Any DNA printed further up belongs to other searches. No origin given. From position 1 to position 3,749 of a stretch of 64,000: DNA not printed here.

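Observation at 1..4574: Orphan giant acidic protein (over 1,520 aa, still open at the window edge) translationally coupled to yigZ and pepP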

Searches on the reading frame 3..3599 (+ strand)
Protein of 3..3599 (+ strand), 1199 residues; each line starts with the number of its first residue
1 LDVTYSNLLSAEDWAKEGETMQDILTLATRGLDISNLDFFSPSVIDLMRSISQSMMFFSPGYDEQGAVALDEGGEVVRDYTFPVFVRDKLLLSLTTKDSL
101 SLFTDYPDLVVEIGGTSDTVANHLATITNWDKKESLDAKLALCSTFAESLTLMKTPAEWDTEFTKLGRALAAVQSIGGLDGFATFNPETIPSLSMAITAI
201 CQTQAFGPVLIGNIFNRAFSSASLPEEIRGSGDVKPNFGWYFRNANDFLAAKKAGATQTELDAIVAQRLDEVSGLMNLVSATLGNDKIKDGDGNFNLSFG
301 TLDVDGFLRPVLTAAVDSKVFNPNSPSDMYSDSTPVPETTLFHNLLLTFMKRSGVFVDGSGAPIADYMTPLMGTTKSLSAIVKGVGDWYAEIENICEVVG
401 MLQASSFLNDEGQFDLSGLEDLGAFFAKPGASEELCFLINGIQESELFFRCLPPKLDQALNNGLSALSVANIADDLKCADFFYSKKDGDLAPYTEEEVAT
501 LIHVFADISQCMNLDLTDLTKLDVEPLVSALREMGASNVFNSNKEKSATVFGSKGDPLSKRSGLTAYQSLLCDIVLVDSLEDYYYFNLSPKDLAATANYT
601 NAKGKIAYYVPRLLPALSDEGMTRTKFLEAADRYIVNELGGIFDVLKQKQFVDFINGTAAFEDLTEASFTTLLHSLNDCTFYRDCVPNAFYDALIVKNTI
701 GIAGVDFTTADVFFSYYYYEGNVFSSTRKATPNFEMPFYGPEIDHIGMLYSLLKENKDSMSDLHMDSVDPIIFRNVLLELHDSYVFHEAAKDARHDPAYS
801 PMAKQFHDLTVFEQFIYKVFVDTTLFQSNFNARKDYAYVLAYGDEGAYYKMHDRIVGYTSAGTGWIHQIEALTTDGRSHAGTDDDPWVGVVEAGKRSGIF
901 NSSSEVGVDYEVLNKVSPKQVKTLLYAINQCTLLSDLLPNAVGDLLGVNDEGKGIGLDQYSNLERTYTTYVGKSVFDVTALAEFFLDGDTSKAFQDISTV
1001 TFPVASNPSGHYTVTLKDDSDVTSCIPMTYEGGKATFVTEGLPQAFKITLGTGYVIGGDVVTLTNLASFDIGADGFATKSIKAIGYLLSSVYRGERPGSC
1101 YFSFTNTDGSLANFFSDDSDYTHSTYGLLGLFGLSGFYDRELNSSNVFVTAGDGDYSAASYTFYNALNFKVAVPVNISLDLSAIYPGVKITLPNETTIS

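Call 73: search_protein_representatives(alignment_id=A6)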
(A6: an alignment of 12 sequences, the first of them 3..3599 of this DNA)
Query: 12 sequences, 1165 profile positions. Proteins with E-value up to 0.001 (for the whole library): 147; up to 1e-10: 130; up to 1e-30: 106. The best 147 are listed.
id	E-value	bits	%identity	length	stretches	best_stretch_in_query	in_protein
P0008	0.0e+00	1607.2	-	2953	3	1-757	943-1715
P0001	0.0e+00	1530.0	-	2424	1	2-1164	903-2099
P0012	0.0e+00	1479.6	-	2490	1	1-1164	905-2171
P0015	0.0e+00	1401.3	-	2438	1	1-1165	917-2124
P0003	0.0e+00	1342.6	-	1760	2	304-1165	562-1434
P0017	0.0e+00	1255.9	-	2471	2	1-1151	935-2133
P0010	0.0e+00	1243.0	-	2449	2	1-1155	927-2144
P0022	0.0e+00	1106.0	-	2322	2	2-1157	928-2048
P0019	1.1e-286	971.0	-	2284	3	2-1155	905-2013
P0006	1.9e-274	930.5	-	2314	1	2-1164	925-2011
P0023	1.0e-269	914.8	-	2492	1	2-1154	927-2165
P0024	5.0e-262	889.3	-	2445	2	1-1155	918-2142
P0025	7.5e-261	885.5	-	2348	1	3-1150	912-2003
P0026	3.3e-254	863.5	-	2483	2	1-1146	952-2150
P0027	3.5e-248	843.5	-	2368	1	3-1146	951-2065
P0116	3.6e-33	131.4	-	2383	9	615-919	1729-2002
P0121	1.4e-25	106.2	-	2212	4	394-935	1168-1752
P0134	2.0e-15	72.6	-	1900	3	346-1090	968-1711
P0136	3.8e-13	65.1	-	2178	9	603-929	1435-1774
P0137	7.5e-13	64.1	-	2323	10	853-957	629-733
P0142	4.0e-11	58.4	-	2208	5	280-650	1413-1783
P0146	8.8e-09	50.6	-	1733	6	603-664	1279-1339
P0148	5.8e-07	44.6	-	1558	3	3-488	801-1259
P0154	2.6e-06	42.4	-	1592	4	2-436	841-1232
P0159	7.6e-04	34.3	-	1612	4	619-1142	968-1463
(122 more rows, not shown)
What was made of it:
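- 147 related clusters exist (call 73).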

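Call 76: list_cluster_members(proteins=[P0116, P0121, P0134, P0136, P0137, P0142, P0146, P0148, P0154, P0159])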
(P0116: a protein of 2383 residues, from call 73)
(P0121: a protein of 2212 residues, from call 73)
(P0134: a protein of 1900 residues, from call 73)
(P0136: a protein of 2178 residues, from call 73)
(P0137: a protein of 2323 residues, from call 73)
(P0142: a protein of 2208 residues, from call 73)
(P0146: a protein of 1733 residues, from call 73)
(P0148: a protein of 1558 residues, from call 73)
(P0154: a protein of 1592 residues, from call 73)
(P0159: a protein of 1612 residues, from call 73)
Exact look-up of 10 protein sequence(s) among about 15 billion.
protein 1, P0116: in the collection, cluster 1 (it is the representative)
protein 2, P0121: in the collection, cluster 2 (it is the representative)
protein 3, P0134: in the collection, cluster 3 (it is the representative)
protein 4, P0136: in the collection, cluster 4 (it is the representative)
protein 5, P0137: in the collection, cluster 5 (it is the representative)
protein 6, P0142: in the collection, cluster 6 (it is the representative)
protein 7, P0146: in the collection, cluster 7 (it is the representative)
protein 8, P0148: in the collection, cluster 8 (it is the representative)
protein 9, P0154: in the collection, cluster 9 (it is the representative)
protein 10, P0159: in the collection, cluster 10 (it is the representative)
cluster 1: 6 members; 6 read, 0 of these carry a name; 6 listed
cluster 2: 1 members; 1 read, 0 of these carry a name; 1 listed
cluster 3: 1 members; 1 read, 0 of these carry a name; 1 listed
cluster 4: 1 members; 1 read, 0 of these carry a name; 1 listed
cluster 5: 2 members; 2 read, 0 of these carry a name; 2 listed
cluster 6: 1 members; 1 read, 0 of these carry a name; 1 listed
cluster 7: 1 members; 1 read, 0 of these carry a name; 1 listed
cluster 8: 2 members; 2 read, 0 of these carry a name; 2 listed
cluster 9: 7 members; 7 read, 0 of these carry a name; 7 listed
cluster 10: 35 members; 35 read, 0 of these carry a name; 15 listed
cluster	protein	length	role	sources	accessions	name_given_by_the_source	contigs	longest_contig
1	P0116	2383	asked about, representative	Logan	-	-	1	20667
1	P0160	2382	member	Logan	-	-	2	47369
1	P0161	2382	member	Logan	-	-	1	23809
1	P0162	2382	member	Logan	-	-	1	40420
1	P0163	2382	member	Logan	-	-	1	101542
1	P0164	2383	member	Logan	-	-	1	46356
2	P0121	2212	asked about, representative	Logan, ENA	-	-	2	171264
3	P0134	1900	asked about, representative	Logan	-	-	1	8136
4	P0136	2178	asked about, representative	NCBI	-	-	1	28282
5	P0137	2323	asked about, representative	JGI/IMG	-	-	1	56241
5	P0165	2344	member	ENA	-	-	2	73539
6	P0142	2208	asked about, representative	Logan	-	-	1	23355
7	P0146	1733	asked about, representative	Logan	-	-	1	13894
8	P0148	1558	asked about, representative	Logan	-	-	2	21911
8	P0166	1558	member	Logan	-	-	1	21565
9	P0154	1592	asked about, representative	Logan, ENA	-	-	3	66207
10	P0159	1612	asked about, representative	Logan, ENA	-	-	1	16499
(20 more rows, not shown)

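Call 81: find_related_loci(query=P0159, collection=genome_contigs, flank=8000)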
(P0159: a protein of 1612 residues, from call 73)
Query P0159 (1612 aa) in genome_contigs; peptide patterns used: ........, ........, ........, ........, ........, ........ (x = any residue, [..] = any of these).
35 stretches matched a pattern, but none encodes a relative of the query by tblastn (E <= 1e-3).

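Call 83: find_related_loci(query=P0136, collection=genome_contigs, flank=8000)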
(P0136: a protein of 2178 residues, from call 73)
Query P0136 (2178 aa) in genome_contigs; peptide patterns used: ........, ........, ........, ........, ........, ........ (x = any residue, [..] = any of these).
56 stretches matched a pattern; 5 encode a relative of the query (tblastn E <= 1e-3); 3 distinct loci.
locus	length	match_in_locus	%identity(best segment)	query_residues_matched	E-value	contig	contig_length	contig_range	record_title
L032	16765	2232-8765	100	1-2178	0e+0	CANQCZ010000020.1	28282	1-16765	MAG: uncultured Bacilli bacterium isolate Lapin-005__bin97 genome assembly, contig: Lapin-005__NODE_2157_length_28282_co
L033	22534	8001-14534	90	2-2178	0e+0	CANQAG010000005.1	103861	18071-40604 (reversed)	MAG: uncultured Bacilli bacterium isolate Lapin-002__bin95 genome assembly, contig: Lapin-002__NODE_216_length_103861_co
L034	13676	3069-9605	92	1-2178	0e+0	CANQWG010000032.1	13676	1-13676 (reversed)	MAG: uncultured Bacilli bacterium isolate Lapin-012__bin92 genome assembly, contig: Lapin-012__NODE_5345_length_13676_co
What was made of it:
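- Tried and rejected: Only P0136 could be placed, in rabbit-gut Bacilli MAGs (call 83).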

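Call 86: search_protein_families(library=pfam, proteins=[L033:5869-6207:-, L033:6249-7046:-, L033:7058-7909:-, L033:14537-15136:+, L033:15187-16008:+, L033:16004-17236:+, L033:18568-20139:+], max_evalue=0.001)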
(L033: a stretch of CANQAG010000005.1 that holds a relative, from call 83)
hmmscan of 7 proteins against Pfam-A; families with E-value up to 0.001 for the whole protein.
L033:5869-6207:- (112 aa): 6 families
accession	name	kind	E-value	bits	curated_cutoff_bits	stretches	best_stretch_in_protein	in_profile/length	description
PF00085.26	Thioredoxin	-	1.5e-25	89.6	23.5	1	16-108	8-103/103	Thioredoxin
PF13098.12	Thioredoxin_2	-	1.4e-08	35.5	27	1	26-104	7-102/104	Thioredoxin-like domain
PF13905.12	Thioredoxin_8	-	2.8e-08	34.4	27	1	26-66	3-46/94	Thioredoxin-like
PF14595.12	Thioredoxin_9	-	3.6e-08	33.8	25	1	4-98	21-118/129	Thioredoxin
PF00578.27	AhpC-TSA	-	1.6e-05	25.2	26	1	21-97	23-101/124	AhpC/TSA family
PF13192.12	Thioredoxin_3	-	8.7e-05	22.9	24.8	1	34-83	8-55/76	Thioredoxin domain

L033:6249-7046:- (265 aa): 1 family
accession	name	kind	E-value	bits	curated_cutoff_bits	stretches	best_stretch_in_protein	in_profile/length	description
PF05857.17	TraX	-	1e-26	94.7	25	1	9-260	4-215/217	TraX protein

L033:7058-7909:- (283 aa): 1 family
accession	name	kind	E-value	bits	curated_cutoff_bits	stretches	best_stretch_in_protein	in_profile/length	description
PF02517.21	Rce1-like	-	7.7e-17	61.8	22.4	1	176-274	4-93/93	Type II CAAX prenyl endopeptidase Rce1-like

L033:14537-15136:+ (200 aa): 2 families
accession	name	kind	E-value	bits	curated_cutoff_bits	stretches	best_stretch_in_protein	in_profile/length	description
PF01205.25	UPF0029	-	1.7e-31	108.8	27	1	16-113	2-103/107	Uncharacterized protein family UPF0029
PF09186.17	DUF1949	-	7.9e-11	42.1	23.7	1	134-181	2-49/56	Domain of unknown function (DUF1949)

L033:15187-16008:+ (274 aa): 4 families
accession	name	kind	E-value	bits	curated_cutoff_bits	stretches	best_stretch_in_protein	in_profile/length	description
PF10609.15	ParA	-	4.3e-82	275.7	27.1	1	30-268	2-241/246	NUBPL iron-transfer P-loop NTPase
PF01656.29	CbiA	-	1.2e-10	41.9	25.4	1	34-251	1-122/125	CobQ/CobB/MinD/ParA nucleotide binding domain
PF13614.12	AAA_31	-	9e-06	26.2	27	1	32-160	2-137/177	AAA domain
PF02374.21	ArsA_ATPase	-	4.6e-05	23.2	24.3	1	36-69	5-38/305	Anion-transporting ATPase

L033:16004-17236:+ (411 aa): 2 families
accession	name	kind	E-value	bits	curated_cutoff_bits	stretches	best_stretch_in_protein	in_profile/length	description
PF00557.29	Peptidase_M24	-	7.5e-48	163.5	23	1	174-386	1-208/208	Metallopeptidase family M24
PF05195.22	AMP_N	-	1.4e-25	89.8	24.6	1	4-119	1-117/121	Aminopeptidase P, N-terminal domain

L033:18568-20139:+ (524 aa): 1 family
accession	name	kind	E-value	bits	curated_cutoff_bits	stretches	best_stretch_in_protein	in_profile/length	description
PF02446.23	Glyco_hydro_77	-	1.4e-169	565.3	25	2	9-370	1-357/465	4-alpha-glucanotransferase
